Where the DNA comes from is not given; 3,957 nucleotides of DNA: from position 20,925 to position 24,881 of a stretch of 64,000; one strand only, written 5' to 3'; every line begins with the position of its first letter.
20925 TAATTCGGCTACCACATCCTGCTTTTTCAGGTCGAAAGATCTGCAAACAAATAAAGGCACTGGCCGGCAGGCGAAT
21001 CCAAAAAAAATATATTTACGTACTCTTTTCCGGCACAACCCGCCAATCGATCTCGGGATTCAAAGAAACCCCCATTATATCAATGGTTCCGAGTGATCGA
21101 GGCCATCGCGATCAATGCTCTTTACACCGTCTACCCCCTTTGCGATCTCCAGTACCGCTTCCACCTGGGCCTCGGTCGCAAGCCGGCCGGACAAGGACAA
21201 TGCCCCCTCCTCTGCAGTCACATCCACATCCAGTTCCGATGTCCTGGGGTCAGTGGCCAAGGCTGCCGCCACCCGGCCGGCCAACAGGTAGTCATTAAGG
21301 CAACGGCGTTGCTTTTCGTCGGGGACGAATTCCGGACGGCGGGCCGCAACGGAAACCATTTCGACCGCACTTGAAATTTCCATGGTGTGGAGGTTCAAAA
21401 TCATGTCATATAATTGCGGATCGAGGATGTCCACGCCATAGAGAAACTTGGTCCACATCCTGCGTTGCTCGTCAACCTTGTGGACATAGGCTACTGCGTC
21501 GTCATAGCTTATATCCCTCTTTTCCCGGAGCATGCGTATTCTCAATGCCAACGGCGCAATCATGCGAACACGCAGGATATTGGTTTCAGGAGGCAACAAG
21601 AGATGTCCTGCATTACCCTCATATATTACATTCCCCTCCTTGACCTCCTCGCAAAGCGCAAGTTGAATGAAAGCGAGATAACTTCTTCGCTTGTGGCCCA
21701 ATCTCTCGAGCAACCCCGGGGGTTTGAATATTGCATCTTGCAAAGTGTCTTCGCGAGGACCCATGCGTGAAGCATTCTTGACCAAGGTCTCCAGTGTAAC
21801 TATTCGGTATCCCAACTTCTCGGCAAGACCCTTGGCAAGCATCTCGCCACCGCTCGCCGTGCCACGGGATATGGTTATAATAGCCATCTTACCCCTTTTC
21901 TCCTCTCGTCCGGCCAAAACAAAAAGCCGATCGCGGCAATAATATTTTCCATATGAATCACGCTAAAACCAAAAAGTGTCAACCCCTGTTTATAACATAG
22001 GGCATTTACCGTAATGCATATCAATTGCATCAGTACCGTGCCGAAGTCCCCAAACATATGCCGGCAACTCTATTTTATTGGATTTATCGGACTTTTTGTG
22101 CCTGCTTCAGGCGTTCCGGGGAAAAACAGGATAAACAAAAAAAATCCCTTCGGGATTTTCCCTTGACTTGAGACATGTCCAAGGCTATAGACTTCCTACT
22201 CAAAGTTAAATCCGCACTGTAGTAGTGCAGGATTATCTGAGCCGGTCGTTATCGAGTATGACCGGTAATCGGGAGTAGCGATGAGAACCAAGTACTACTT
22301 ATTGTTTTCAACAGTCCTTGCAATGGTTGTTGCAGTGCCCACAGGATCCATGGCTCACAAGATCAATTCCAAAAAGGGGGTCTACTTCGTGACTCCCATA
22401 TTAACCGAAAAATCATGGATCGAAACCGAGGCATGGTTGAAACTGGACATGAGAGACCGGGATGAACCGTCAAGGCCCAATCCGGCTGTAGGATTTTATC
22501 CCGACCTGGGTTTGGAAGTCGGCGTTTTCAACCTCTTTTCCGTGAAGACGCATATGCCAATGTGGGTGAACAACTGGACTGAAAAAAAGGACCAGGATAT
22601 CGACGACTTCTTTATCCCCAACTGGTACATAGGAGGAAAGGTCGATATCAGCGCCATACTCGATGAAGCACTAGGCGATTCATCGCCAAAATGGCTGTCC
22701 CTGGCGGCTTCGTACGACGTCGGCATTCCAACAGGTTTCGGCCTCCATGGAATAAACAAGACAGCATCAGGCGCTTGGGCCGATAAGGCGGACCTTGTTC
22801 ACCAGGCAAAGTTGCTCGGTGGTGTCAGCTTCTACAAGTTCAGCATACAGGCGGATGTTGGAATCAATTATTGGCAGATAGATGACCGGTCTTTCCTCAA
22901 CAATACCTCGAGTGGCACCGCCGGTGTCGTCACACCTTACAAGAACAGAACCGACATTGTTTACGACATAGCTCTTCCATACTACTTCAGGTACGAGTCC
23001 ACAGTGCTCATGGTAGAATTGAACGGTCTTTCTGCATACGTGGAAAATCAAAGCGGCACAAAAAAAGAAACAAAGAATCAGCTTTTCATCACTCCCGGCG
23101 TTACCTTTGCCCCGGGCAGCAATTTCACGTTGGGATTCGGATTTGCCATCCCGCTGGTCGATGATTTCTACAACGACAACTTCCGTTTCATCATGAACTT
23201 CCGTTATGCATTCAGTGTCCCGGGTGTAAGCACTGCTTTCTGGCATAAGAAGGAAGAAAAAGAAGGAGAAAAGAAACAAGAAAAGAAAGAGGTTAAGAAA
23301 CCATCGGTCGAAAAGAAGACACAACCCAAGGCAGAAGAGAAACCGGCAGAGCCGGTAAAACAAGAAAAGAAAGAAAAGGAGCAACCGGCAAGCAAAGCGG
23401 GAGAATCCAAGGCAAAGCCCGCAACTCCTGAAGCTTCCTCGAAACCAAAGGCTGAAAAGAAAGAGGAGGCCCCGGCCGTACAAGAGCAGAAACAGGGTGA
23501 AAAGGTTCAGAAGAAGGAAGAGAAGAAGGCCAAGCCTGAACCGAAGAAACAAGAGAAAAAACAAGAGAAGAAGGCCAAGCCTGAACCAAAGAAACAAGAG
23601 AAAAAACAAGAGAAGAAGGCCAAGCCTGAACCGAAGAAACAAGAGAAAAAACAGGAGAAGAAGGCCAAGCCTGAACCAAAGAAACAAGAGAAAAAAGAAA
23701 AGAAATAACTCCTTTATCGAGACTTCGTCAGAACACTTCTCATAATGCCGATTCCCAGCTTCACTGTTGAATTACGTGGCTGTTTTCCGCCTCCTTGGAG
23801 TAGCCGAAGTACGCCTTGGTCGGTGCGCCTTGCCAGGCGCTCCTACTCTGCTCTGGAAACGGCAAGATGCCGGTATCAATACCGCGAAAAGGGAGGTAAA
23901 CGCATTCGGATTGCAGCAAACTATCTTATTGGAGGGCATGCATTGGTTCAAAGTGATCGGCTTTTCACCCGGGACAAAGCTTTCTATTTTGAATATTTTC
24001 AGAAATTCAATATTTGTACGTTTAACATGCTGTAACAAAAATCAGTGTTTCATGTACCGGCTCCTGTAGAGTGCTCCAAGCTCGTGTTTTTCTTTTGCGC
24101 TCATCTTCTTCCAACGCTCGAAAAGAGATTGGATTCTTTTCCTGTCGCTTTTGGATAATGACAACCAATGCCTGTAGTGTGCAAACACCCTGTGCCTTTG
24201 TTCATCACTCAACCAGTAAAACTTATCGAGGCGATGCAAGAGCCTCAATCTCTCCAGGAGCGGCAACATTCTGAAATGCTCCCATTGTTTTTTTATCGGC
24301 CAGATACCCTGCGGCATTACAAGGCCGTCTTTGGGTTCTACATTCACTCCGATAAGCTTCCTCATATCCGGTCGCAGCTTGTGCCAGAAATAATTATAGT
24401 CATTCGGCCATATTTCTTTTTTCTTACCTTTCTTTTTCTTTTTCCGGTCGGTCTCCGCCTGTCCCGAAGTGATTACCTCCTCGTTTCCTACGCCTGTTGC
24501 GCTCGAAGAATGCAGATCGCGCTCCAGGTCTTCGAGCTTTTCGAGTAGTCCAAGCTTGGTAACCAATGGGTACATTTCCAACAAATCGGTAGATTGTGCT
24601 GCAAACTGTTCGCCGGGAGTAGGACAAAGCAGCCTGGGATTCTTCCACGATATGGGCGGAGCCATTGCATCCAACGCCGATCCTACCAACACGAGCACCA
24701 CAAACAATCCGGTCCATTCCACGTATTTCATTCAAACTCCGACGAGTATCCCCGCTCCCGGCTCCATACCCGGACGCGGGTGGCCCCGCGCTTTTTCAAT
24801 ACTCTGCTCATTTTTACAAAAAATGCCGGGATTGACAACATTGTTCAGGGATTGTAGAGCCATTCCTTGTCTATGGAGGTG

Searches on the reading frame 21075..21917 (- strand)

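Call 13: search_protein_families(library=pfam, proteins=[window:21075-21917:-], max_evalue=0.001)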
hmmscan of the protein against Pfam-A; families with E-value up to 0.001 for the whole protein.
window:21075-21917:- (280 aa): 2 families
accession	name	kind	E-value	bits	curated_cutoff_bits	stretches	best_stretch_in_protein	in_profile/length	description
PF13189.12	Cytidylate_kin2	-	1.8e-31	110.1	28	1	13-176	1-174/176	Cytidylate kinase-like family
PF04972.22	BON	-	5e-11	43.2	27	1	210-269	3-62/69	BON domain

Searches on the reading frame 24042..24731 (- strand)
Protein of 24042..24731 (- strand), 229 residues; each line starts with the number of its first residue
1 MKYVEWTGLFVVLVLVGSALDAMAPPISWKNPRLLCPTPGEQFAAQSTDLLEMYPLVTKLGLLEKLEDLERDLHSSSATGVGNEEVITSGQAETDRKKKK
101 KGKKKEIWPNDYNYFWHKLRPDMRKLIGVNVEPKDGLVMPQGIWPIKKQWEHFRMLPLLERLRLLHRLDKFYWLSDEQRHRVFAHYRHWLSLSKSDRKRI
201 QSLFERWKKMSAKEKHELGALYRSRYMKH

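Call 13: search_protein_families(library=pfam, proteins=[window:24042-24731:-], max_evalue=0.001)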
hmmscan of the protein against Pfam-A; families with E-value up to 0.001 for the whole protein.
window:24042-24731:- (229 aa): 1 family
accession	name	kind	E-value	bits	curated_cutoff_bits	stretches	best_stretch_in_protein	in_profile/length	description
PF11304.13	DUF3106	-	8.5e-08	33.1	24.3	1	151-222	17-88/104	Protein of unknown function (DUF3106)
